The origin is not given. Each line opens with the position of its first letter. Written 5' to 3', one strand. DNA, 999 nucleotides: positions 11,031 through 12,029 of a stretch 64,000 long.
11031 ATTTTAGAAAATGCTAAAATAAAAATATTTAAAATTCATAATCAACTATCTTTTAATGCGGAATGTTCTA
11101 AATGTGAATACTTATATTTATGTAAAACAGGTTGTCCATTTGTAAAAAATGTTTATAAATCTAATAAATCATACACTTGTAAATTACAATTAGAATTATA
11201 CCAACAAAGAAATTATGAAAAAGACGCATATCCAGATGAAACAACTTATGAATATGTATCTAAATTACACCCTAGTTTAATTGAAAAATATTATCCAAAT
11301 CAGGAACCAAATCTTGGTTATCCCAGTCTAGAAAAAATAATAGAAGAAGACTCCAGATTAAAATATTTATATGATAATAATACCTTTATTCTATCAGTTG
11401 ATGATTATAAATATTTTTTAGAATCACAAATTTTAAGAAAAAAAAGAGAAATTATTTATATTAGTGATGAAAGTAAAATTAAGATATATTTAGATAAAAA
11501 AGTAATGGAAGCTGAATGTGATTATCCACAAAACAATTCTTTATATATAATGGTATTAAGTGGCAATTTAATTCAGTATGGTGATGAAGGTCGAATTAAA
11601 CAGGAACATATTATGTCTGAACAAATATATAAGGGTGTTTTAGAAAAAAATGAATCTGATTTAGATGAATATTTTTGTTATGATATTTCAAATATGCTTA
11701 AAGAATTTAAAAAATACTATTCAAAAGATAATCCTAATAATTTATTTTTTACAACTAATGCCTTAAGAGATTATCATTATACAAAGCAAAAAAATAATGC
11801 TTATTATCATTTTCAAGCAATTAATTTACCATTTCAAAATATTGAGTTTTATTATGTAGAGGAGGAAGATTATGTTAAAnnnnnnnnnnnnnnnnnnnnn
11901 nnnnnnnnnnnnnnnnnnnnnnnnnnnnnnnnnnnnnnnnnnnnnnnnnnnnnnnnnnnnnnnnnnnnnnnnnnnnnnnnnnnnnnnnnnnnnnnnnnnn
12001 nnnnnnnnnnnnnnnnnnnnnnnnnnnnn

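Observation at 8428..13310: Compact operon: membrane-LRR protein, long radical-SAM/SPASM enzyme, coupled poly-Asn protein and double zinc-ribbon membrane protein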

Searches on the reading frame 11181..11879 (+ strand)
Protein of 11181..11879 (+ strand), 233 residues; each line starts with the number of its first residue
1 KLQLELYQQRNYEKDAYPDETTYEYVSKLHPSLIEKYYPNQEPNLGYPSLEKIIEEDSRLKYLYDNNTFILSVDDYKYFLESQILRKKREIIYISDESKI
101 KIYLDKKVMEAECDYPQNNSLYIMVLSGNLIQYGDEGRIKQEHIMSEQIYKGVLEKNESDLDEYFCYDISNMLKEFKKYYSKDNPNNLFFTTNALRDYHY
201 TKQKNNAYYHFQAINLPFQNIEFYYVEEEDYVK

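Call 20: search_protein_representatives(protein=window:11181-11879:+)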
Query: 233 residues. Proteins with E-value up to 0.001 (for the whole library): 97; up to 1e-10: 73; up to 1e-30: 17. The best 97 are listed.
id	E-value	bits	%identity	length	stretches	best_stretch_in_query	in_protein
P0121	6.9e-76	271.4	56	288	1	2-227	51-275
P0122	4.1e-69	249.3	57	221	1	18-228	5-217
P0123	1.0e-58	215.2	62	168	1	71-229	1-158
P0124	7.0e-57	209.3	60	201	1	36-195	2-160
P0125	2.2e-45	171.7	41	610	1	3-224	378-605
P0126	2.0e-44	168.5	62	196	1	109-227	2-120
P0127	1.4e-42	162.5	55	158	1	101-230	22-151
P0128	8.8e-42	159.9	59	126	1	107-227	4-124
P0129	3.2e-38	148.2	45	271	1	49-226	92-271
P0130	1.4e-36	142.9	50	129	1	48-174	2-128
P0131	3.8e-36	141.4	39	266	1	21-230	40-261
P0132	1.7e-34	136.0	36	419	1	19-229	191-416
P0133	2.9e-34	135.3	52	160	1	75-191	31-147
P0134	1.9e-33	132.6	44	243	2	163-226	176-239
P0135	3.4e-32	128.5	54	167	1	123-227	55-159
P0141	2.5e-29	119.2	39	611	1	49-228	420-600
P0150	2.4e-23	99.6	35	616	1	50-225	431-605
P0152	5.4e-23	98.4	33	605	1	56-226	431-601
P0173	3.7e-17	79.4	35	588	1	49-221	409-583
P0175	1.8e-15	73.8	35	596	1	1-226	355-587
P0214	5.9e-05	39.4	29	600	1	31-226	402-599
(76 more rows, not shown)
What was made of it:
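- Wherever the protein is full length, about 590-616 aa, the domain sits at its C-terminal end (call 20).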

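Call 23: find_encoding_contigs(protein=P0125, flank=5000, max_places=3)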
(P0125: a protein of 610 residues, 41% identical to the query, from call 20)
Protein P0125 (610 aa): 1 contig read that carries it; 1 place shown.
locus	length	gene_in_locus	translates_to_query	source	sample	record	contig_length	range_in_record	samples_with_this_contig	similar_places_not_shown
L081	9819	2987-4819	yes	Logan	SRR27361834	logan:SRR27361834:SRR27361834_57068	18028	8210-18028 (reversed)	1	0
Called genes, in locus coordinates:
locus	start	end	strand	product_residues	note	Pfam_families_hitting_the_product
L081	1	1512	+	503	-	?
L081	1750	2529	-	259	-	PF02634:FdhD-NarQ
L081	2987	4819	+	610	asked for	PF04055:Radical_SAM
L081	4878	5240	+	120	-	-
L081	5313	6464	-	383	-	PF02770:Acyl-CoA_dh_M, PF00441:Acyl-CoA_dh_1, PF08028:Acyl-CoA_dh_2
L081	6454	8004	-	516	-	PF00501:AMP-binding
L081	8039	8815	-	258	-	PF01869:BcrAD_BadFG, PF22521:HypF_C_2 (faint)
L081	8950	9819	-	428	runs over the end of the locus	PF07690:MFS_1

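Call 25: find_encoding_contigs(protein=P0150, flank=5000, max_places=3)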
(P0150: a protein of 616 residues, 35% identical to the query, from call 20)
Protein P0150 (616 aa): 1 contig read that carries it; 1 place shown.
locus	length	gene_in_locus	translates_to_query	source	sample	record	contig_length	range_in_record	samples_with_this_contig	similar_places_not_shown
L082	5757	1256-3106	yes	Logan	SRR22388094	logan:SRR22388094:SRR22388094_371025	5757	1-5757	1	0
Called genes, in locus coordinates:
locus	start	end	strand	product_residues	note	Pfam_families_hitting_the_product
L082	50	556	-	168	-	-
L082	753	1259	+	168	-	-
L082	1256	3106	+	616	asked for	-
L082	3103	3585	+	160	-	-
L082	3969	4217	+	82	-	-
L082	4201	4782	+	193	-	PF01850:PIN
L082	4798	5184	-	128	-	PF01850:PIN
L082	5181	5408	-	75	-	PF02604:PhdYeFM_antitox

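Call 26: find_encoding_contigs(protein=P0141, flank=5000, max_places=3)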
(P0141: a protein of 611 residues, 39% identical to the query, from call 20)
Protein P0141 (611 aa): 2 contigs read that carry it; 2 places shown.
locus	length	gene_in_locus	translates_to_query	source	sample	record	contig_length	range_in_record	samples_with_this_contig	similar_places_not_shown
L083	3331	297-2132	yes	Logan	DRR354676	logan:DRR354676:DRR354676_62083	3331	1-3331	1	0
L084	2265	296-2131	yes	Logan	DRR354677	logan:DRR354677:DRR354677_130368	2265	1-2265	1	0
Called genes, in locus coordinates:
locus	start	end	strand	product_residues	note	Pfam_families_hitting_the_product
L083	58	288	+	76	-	-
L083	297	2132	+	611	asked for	PF04055:Radical_SAM, PF13186:SPASM (weak)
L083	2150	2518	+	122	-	-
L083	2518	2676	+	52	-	-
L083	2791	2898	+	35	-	-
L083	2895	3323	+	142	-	-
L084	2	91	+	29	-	?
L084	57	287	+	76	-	-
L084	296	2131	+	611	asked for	PF04055:Radical_SAM, PF13186:SPASM (weak)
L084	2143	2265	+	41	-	?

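Call 33: find_encoding_contigs(protein=P0152, flank=5000, max_places=3)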
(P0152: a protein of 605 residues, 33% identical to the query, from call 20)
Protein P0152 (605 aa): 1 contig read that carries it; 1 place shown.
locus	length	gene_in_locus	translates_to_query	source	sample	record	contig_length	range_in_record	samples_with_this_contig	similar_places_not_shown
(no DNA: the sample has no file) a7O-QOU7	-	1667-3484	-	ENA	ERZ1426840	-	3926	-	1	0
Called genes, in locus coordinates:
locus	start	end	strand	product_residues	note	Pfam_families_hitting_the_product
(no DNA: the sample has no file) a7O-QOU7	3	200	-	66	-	?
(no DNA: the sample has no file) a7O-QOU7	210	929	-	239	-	-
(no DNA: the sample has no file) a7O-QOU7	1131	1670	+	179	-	-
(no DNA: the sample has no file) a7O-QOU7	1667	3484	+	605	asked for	-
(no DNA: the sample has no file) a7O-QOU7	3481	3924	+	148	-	?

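Call 34: find_encoding_contigs(protein=P0173, flank=5000, max_places=3)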
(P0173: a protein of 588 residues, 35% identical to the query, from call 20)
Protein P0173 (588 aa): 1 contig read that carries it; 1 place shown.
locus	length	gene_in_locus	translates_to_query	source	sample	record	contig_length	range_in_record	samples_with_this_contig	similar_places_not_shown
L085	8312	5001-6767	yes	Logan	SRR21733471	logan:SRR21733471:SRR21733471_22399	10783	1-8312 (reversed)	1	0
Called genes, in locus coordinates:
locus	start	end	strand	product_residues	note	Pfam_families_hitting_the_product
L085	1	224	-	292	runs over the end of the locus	PF10124:Mu-like_gpT, PF25209:Phage_capsid_4, PF10124:Mu-like_gpT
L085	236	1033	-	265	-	PF10123:Mu-like_Pro_N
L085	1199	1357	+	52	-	-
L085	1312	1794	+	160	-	PF08822:DUF1804 (weak)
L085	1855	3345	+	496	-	PF06074:Portal_Mu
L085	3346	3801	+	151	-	PF05069:Phage_tail_S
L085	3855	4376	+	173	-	-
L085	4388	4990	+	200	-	-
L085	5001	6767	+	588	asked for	PF04055:Radical_SAM (weak), PF13186:SPASM (faint)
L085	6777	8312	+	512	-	?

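Call 35: find_encoding_contigs(protein=P0175, flank=5000, max_places=3)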
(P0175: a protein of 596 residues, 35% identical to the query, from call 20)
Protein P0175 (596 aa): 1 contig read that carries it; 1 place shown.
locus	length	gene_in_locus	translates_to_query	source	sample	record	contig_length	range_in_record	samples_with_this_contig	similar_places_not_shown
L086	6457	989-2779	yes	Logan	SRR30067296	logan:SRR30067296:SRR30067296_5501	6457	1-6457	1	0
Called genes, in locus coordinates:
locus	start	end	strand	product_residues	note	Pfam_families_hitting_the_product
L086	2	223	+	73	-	?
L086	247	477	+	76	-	-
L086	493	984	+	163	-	-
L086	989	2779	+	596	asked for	PF04055:Radical_SAM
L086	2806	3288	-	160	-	-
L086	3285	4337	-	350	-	-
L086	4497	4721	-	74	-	-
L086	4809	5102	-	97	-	-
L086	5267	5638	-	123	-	PF27247:MJ1673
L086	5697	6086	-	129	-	-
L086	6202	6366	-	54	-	-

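Call 36: find_encoding_contigs(protein=P0214, flank=5000, max_places=3)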
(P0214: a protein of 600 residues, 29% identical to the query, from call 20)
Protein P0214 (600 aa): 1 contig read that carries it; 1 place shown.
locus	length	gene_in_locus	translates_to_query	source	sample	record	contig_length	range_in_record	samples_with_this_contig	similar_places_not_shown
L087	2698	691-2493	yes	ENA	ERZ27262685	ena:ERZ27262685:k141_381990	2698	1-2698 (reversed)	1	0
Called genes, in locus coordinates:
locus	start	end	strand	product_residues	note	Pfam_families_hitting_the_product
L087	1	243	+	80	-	?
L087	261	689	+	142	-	-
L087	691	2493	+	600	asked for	PF04055:Radical_SAM (weak)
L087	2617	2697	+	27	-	?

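Call 40: search_protein_families(library=phrogs, proteins=[P0173, P0141, L085:3855-4376:+, L085:4388-4990:+, L085:6777-8312:+, L086:493-984:+, L087:261-689:+], max_evalue=0.01)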
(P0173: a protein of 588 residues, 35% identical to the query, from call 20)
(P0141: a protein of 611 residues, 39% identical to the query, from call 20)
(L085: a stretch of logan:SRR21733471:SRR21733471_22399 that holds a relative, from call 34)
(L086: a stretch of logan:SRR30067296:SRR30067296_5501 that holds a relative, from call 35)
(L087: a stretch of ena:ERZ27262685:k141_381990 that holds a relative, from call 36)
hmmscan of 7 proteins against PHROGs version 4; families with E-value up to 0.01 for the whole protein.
P0173 (588 aa): 1 family
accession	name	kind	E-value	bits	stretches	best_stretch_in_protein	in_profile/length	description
phrog_1802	-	other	3.7e-63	215.2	1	9-582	44-546/556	radical SAM domain-containing protein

P0141 (611 aa): 1 family
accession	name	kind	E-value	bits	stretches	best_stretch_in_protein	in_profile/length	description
phrog_1802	-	other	1e-34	121.3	1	10-588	46-547/556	radical SAM domain-containing protein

L085:3855-4376:+ (173 aa): 2 families
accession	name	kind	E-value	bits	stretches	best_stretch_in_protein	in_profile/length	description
phrog_16233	-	tail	0.00053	18.8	1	75-130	132-190/1357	tail fiber protein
phrog_14531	-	unknown function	0.0018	18.6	1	78-151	202-270/343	-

L085:4388-4990:+ (200 aa): 3 families
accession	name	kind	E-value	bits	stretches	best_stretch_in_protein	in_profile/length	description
phrog_10241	-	unknown function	1.9e-46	159.5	1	1-199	1-210/211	-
phrog_6034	-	unknown function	1.1e-12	49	1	125-200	82-164/164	-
phrog_14311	-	unknown function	1.6e-05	26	1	130-200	63-140/140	-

L085:6777-8312:+ (512 aa): 6 families
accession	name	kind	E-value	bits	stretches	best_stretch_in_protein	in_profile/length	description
phrog_10093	-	tail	9.2e-38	130.4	1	1-295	1-298/1899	tail length tape measure protein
phrog_1272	-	tail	2.2e-08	33.3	1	258-487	795-979/1606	tail length tape measure protein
phrog_305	-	tail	2.5e-05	24.1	1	125-384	403-651/1001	tail length tape measure protein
phrog_794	-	tail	3.4e-05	23.7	0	236-442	465-666/763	tail length tape measure protein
phrog_3981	-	tail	0.00042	20.5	1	65-437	14-391/584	tail length tape measure protein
phrog_17114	-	unknown function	0.0047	17.1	0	276-433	54-211/388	-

L086:493-984:+ (163 aa): 0 families

L087:261-689:+ (142 aa): 0 families

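Call 41: find_related_loci(query=P0173, collection=viral_contigs, flank=8000)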
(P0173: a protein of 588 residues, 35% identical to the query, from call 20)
Query P0173 (588 aa) in viral_contigs; peptide patterns used: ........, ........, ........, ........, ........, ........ (x = any residue, [..] = any of these).
No stretch of DNA in the collection matches any of the patterns.
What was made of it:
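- Tried and rejected: A scan with P0173 as a single sequence found nothing (call 41).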

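Call 42: search_dna_similar(query=P0173, collection=phages, mode=protein, max_evalue=1e-10, max_rows=40)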
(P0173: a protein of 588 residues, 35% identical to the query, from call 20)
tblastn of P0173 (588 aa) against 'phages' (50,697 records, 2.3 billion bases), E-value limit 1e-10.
Records with a match: 1; places in all: 1; records where one place covers at least 80% of the query: 1.
Best place of each record, by identity: <60% 1.
By first word of the organism name: Campylobacter 1.
By host as written in the record: Campylobacter coli CAN 10 1.
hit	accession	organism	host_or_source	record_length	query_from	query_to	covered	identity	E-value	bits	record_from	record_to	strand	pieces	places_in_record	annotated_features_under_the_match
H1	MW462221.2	Campylobacter phage CAM-P21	Campylobacter coli CAN 10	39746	11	582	97%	56.4%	0e+0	651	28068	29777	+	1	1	hypothetical protein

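Call 43: get_annotated_region(hit=H1, flank=6000)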
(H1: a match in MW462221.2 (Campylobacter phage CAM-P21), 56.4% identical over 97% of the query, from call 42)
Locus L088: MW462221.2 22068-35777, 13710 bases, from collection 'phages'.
description: Campylobacter phage CAM-P21, complete genome.
organism: Campylobacter phage CAM-P21 (NCBI taxid 2806604)
taxonomy: Viruses; Duplodnaviria; Heunggongvirae; Uroviricota; Caudoviricetes
host: Campylobacter coli CAN 10; source: chicken; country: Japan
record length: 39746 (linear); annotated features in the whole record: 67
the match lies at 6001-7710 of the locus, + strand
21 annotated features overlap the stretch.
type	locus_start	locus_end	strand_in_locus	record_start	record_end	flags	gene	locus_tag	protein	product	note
CDS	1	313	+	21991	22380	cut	-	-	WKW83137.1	hypothetical protein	rasttk_feature_annotation_tool=annotate_proteins_km er_v2; rasttk_feature_creation_tool=/opt/patric-common/ ...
CDS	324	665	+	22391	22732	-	-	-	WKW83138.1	hypothetical protein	rasttk_feature_annotation_tool=annotate_proteins_km er_v2; rasttk_feature_creation_tool=/opt/patric-common/ ...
CDS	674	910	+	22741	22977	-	-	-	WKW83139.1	putative lipoprotein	rasttk_feature_annotation_tool=annotate_proteins_km er_v2; rasttk_feature_creation_tool=/opt/patric-common/ ...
CDS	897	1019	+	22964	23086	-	-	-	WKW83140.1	hypothetical protein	rasttk_feature_annotation_tool=annotate_proteins_km er_v2; rasttk_feature_creation_tool=/opt/patric-common/ ...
CDS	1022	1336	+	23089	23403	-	-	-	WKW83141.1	holin/antiholin component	rasttk_feature_annotation_tool=annotate_proteins_km er_v2; rasttk_feature_creation_tool=/opt/patric-common/ ...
CDS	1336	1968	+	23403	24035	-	-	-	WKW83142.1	baseplate assembly protein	rasttk_feature_annotation_tool=annotate_proteins_km er_v2; rasttk_feature_creation_tool=/opt/patric-common/ ...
CDS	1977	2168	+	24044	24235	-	-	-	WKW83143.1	hypothetical protein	rasttk_feature_annotation_tool=annotate_proteins_km er_v2; rasttk_feature_creation_tool=/opt/patric-common/ ...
CDS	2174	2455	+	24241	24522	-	-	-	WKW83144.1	baseplate assembly protein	rasttk_feature_annotation_tool=annotate_proteins_km er_v2; rasttk_feature_creation_tool=/opt/patric-common/ ...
CDS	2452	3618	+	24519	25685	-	-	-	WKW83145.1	baseplate assembly protein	rasttk_feature_annotation_tool=annotate_proteins_km er_v2; rasttk_feature_creation_tool=/opt/patric-common/ ...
CDS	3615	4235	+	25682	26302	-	-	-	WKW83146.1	tail formation protein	rasttk_feature_annotation_tool=annotate_proteins_km er_v2; rasttk_feature_creation_tool=/opt/patric-common/ ...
CDS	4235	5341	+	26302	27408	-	-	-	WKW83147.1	tail fiber protein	rasttk_feature_annotation_tool=annotate_proteins_km er_v2; rasttk_feature_creation_tool=/opt/patric-common/ ...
CDS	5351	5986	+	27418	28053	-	-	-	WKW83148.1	hypothetical protein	rasttk_feature_annotation_tool=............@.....; rasttk_feature_creation_tool=/opt/patric-common/ ...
CDS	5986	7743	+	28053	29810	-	-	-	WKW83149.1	hypothetical protein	rasttk_feature_annotation_tool=annotate_proteins_km er_v2; rasttk_feature_creation_tool=/opt/patric-common/ ...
CDS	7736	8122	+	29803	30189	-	-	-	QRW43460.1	hypothetical protein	rasttk_feature_annotation_tool=annotate_proteins_km er_v2; rasttk_feature_creation_tool=/opt/patric-common/ ...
CDS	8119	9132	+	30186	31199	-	-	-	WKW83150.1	hypothetical protein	rasttk_feature_annotation_tool=annotate_proteins_km er_v2; rasttk_feature_creation_tool=/opt/patric-common/ ...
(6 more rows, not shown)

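Call 64: predict_structure(alignment_id=A3)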
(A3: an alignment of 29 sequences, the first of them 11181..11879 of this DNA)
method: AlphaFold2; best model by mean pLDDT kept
length: 233 residues; sequences in the alignment: 29
mean_pLDDT: 87.9   pTM: 0.76
mean pLDDT of the five models: 87.9, 87.3, 86.4, 86.3, 84.6
residues with pLDDT >= 90: 128; 70-90: 90; 50-70: 13; < 50: 2
segments of 3 or more residues with pLDDT < 50: none
pLDDT, mean of each block of 10 residues (from residue 1): 74 77 85 78 68 87 93 97 87 96 93 83 97 88 96 95 97 96 96 94 87 85 86 45
secondary structure, 60 per line:
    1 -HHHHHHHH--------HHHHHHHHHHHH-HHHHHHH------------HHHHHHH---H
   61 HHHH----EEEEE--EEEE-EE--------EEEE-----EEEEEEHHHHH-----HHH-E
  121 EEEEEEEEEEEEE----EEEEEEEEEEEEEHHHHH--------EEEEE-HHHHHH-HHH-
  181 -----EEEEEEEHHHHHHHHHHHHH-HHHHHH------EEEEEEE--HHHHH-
elements in order: H2-9 H18-29 H31-37 H50-56 H60-64 E69-73 E76-79 E91-94 E100-105 H106-110 E120-133 E138-150 H151-155 E164-168 H170-175 E186-192 H193-205 H207-212 E219-225 H228-232
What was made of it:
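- The domain models confidently as a beta-sandwich, pLDDT 87.9 (call 64).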

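Call 86: find_related_loci(query=A9, collection=metagenome_contigs, flank=4000)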
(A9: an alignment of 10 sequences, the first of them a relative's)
Query A9 (616 aa) in metagenome_contigs; peptide patterns used: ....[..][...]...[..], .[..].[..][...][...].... (x = any residue, [..] = any of these).
600 stretches matched a pattern (row limit reached: there are more); 470 encode a relative of the query (tblastn E <= 1e-3); the best 80 are kept; 80 distinct loci.
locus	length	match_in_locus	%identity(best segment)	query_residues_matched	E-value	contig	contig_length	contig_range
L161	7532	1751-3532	62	8-605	0e+0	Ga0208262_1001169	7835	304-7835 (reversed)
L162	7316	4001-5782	61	8-605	0e+0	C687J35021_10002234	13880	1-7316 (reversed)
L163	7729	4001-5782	61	8-605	0e+0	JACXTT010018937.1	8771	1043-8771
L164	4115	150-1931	61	8-605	0e+0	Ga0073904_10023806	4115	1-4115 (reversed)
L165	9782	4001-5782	62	8-605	0e+0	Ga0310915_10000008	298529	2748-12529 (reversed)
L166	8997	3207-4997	61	5-605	0e+0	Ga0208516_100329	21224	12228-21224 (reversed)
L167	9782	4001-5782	60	8-605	0e+0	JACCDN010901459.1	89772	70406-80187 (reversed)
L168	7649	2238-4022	59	8-605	0e+0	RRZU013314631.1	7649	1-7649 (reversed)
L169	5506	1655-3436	60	8-605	0e+0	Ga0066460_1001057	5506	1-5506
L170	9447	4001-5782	60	8-605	0e+0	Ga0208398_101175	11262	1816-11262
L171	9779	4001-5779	60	8-604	0e+0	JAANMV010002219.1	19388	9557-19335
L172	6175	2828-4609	60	8-605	0e+0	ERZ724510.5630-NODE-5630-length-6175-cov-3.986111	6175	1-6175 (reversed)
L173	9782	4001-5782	60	8-605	0e+0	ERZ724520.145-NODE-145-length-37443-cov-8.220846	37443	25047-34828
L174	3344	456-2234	61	8-605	0e+0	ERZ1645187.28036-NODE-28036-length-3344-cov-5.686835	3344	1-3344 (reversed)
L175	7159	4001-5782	61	8-605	0e+0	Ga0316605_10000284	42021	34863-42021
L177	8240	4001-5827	57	8-616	0e+0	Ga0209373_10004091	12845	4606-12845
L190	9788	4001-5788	48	5-605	0e+0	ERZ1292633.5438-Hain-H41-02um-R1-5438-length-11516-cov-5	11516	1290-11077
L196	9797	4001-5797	45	8-605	2e-175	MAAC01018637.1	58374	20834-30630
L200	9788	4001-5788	39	8-605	7e-152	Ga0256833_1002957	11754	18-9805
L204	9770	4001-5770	40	8-606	3e-150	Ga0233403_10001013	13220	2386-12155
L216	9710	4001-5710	40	8-605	7e-141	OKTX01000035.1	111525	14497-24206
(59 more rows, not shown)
